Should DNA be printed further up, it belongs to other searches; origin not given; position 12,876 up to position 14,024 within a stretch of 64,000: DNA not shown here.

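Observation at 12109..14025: Two-gene membrane-protein cassette bracketed by a relic and an intact copy of the same dsbA-like 5' end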

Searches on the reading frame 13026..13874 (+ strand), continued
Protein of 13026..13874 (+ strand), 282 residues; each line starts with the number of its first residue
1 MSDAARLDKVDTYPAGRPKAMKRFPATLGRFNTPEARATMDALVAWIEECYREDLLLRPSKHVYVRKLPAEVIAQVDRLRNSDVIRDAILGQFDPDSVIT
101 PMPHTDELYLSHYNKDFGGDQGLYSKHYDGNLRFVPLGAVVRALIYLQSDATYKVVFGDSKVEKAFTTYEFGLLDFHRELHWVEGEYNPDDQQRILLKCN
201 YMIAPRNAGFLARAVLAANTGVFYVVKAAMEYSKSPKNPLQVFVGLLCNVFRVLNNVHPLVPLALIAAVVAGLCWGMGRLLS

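Call 65: search_protein_families(library=pfam, alignment_id=A5, max_evalue=0.00001)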
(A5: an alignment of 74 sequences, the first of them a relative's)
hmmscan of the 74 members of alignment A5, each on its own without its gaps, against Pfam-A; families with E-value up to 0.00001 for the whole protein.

A. member 1, L024:4381-5037:- (218 aa): 0 families

B. families by the number of members that match (of 74 scanned): 61 families (the first 25 are shown)
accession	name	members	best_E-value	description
PF03401.19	TctC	3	7.7e-66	Tripartite tricarboxylate transporter family receptor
PF02518.31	HATPase_c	3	9.9e-32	Histidine kinase-, DNA gyrase B-, and HSP90-like ATPase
PF00512.31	HisKA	3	1.7e-22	His Kinase A (phospho-acceptor) domain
PF14808.11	TMEM164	2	1.5e-51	TMEM164 family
PF12974.12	Phosphonate-bd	2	3.7e-38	ABC transporter, phosphonate, periplasmic substrate-binding protein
PF00583.31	Acetyltransf_1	2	4.3e-13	Acetyltransferase (GNAT) family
PF13508.13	Acetyltransf_7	2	3e-09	Acetyltransferase (GNAT) domain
PF00903.31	Glyoxalase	2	3.6e-08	Glyoxalase/Bleomycin resistance protein/Dioxygenase superfamily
PF13302.13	Acetyltransf_3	2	1.9e-07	Acetyltransferase (GNAT) domain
PF02615.19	Ldh_2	1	2.5e-88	Malate/L-lactate dehydrogenase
PF03486.20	HI0933_like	1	8.8e-65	HI0933-like protein Rossmann domain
PF00144.29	Beta-lactamase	1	1.5e-61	Beta-lactamase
PF00378.25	ECH_1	1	1.5e-57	Enoyl-CoA hydratase/isomerase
PF01266.30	DAO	1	9.4e-57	FAD dependent oxidoreductase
PF06258.17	Mito_fiss_Elm1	1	9.8e-55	Mitochondrial fission ELM1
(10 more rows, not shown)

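Call 66: search_protein_families(library=pfam, alignment_id=A6, max_evalue=0.00001)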
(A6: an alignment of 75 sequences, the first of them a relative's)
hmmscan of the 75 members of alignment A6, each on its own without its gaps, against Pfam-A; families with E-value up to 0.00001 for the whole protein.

A. member 1, L024:624-2336:+ (570 aa): 2 families
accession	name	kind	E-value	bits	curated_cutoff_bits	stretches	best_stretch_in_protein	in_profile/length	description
PF03235.19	GmrSD_N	-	3.8e-39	135.3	33.2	1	14-233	3-198/199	GmrSD restriction endonuclease, N-terminal domain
PF07510.16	GmrSD_C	-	3.6e-27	95.4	23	1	425-550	15-136/138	GmrSD restriction endonucleases, C-terminal domain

B. families by the number of members that match (of 75 scanned): 102 families (the first 25 are shown)
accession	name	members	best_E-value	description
PF01408.29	GFO_IDH_MocA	3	4.1e-31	Oxidoreductase family, NAD-binding Rossmann fold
PF22725.1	GFO_IDH_MocA_C3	3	1.1e-28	GFO/IDH/MocA C-terminal domain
PF13628.12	DUF4142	3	2.3e-23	Domain of unknown function (DUF4142)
PF02894.22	GFO_IDH_MocA_C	3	5.3e-20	Oxidoreductase family, C-terminal alpha/beta domain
PF03447.22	NAD_binding_3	3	2.9e-09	Homoserine dehydrogenase, NAD binding domain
PF03401.19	TctC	2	9.4e-73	Tripartite tricarboxylate transporter family receptor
PF00515.34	TPR_1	2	1.1e-59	Tetratricopeptide repeat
PF07719.23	TPR_2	2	1.6e-57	Tetratricopeptide repeat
PF00005.33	ABC_tran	2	1.8e-52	ABC transporter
PF13181.12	TPR_8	2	7.2e-44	Tetratricopeptide repeat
PF13424.12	TPR_12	2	1.6e-33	Tetratricopeptide repeat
PF03737.21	RraA-like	2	7e-32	Aldolase/RraA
PF13307.12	Helicase_C_2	2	3.3e-23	Helicase C-terminal domain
PF13304.12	AAA_21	2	1.7e-20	AAA domain, putative AbiEii toxin, Type IV TA system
PF13374.12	TPR_10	2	3.9e-15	Tetratricopeptide repeat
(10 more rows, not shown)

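Call 78: search_dna_similar(query=window:13026-13874:+, collection=plasmids, mode=protein, max_rows=15)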
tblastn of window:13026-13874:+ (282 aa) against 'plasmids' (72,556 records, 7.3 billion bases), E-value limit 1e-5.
No match.

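Call 79: search_dna_similar(query=window:13026-13874:+, collection=phages, mode=protein, max_rows=10)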
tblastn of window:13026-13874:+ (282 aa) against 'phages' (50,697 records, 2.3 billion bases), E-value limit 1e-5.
No match.
